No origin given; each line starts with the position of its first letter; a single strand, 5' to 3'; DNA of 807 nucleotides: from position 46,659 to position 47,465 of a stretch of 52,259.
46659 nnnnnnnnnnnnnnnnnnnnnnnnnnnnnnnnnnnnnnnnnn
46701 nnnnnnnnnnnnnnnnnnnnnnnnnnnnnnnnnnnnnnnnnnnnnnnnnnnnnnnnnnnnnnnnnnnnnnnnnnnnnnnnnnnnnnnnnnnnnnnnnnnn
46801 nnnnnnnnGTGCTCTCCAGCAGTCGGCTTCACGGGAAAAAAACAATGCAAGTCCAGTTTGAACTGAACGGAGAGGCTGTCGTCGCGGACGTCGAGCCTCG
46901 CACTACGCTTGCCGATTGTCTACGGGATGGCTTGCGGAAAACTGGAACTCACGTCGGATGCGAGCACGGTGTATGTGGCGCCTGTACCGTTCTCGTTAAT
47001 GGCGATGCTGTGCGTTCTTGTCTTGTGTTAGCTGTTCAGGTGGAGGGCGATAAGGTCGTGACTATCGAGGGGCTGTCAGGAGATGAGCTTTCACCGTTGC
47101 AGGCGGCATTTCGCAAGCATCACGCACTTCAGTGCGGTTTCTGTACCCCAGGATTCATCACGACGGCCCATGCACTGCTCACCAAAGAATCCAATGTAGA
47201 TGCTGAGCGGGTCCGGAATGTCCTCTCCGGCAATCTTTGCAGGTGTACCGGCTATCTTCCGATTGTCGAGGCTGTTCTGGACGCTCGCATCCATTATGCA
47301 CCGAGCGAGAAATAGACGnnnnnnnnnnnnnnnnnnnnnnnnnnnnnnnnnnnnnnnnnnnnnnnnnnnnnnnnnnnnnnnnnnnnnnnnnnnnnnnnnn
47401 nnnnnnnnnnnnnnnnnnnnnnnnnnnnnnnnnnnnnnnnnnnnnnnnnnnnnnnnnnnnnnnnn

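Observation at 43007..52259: Island cargo combines aspartase, an RpiR regulator, a three-subunit Mo-hydroxylase, an M20 hydrolase and an isoaspartyl dipeptidase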

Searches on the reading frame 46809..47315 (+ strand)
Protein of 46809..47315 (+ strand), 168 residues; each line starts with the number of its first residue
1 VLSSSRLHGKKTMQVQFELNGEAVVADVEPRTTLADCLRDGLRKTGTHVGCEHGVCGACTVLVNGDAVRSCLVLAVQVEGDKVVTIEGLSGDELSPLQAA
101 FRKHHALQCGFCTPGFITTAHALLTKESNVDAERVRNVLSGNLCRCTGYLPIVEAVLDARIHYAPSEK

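Call 3: search_protein_families(library=pfam, proteins=[window:46809-47315:+])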
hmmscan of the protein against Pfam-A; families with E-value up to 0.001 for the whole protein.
window:46809-47315:+ (168 aa): 3 families
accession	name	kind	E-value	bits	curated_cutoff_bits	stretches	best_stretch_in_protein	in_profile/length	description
PF01799.25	Fer2_2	-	1.4e-29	102.5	30.3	1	85-156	1-74/75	[2Fe-2S] binding domain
PF00111.32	Fer2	-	1.1e-08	35.4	21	1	18-71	2-55/77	2Fe-2S iron-sulfur cluster binding domain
PF13085.11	Fer2_3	-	6.9e-07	29.7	27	1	49-91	50-91/107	2Fe-2S iron-sulfur cluster binding domain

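Call 4: search_protein_families(library=ncbifam, proteins=[window:46809-47315:+])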
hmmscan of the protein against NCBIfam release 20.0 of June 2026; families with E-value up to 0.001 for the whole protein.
window:46809-47315:+ (168 aa): 14 families
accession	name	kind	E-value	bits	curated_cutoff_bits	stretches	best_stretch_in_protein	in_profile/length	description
NF041020.1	glyceraldDH_gamma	equivalog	1.6e-56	190.4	290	1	9-159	7-158/164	glyceraldehyde dehydrogenase subunit gamma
NF043084.2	XdhC_XDHase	equivalog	2.5e-48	163.4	217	1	14-157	2-147/151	xanthine dehydrogenase subunit XdhC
NF008514.0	PRK11433.1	equivalog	4.2e-46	157.2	322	1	10-159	48-213/218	aldehyde dehydrogenase iron-sulfur subunit PaoA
TIGR03198.1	pucE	equivalog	5.5e-45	152.5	254.3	1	14-157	3-146/151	xanthine dehydrogenase subunit E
NF045668.1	pterin_aldehy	equivalog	9e-43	146.5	1100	1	16-159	4-151/905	molybdopterin-dependent aldehyde oxidoreductase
TIGR03193.1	4hydroxCoAred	equivalog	3.8e-42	143.7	257.8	1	17-157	4-145/148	4-hydroxybenzoyl-CoA reductase subunit gamma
TIGR02963.1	xanthine_xdhA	equivalog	5.8e-41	140.6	467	1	16-158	2-155/468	xanthine dehydrogenase small subunit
NF007387.0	PRK09908.1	equivalog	1.4e-40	138.3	212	1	10-159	4-155/159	xanthine dehydrogenase iron sulfur-binding subunit XdhC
TIGR03311.1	Se_dep_XDH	equivalog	1.2e-39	136.1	830.45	1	16-157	2-141/848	selenium-dependent xanthine dehydrogenase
TIGR02969.1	mam_aldehyde_ox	subfamily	2.7e-28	98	1912.3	1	15-156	3-157/1330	aldehyde oxidase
TIGR03313.1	Se_sel_red_Mo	hypoth_equivalog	2e-08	32.4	1101.9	1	53-156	37-141/951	molybdopterin-dependent oxidoreductase Mo/Fe-S-binding subunit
NF006391.0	PRK08640.1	equivalog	9.8e-05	21.3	244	1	49-86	62-97/254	succinate dehydrogenase iron-sulfur subunit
NF009226.0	PRK12576.1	equivalog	0.0001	21.7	344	1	50-89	59-100/317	succinate dehydrogenase/fumarate reductase iron-sulfur subunit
NF004616.0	PRK05950.1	subfamily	0.00021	20.5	228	1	50-91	57-97/238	succinate dehydrogenase iron-sulfur subunit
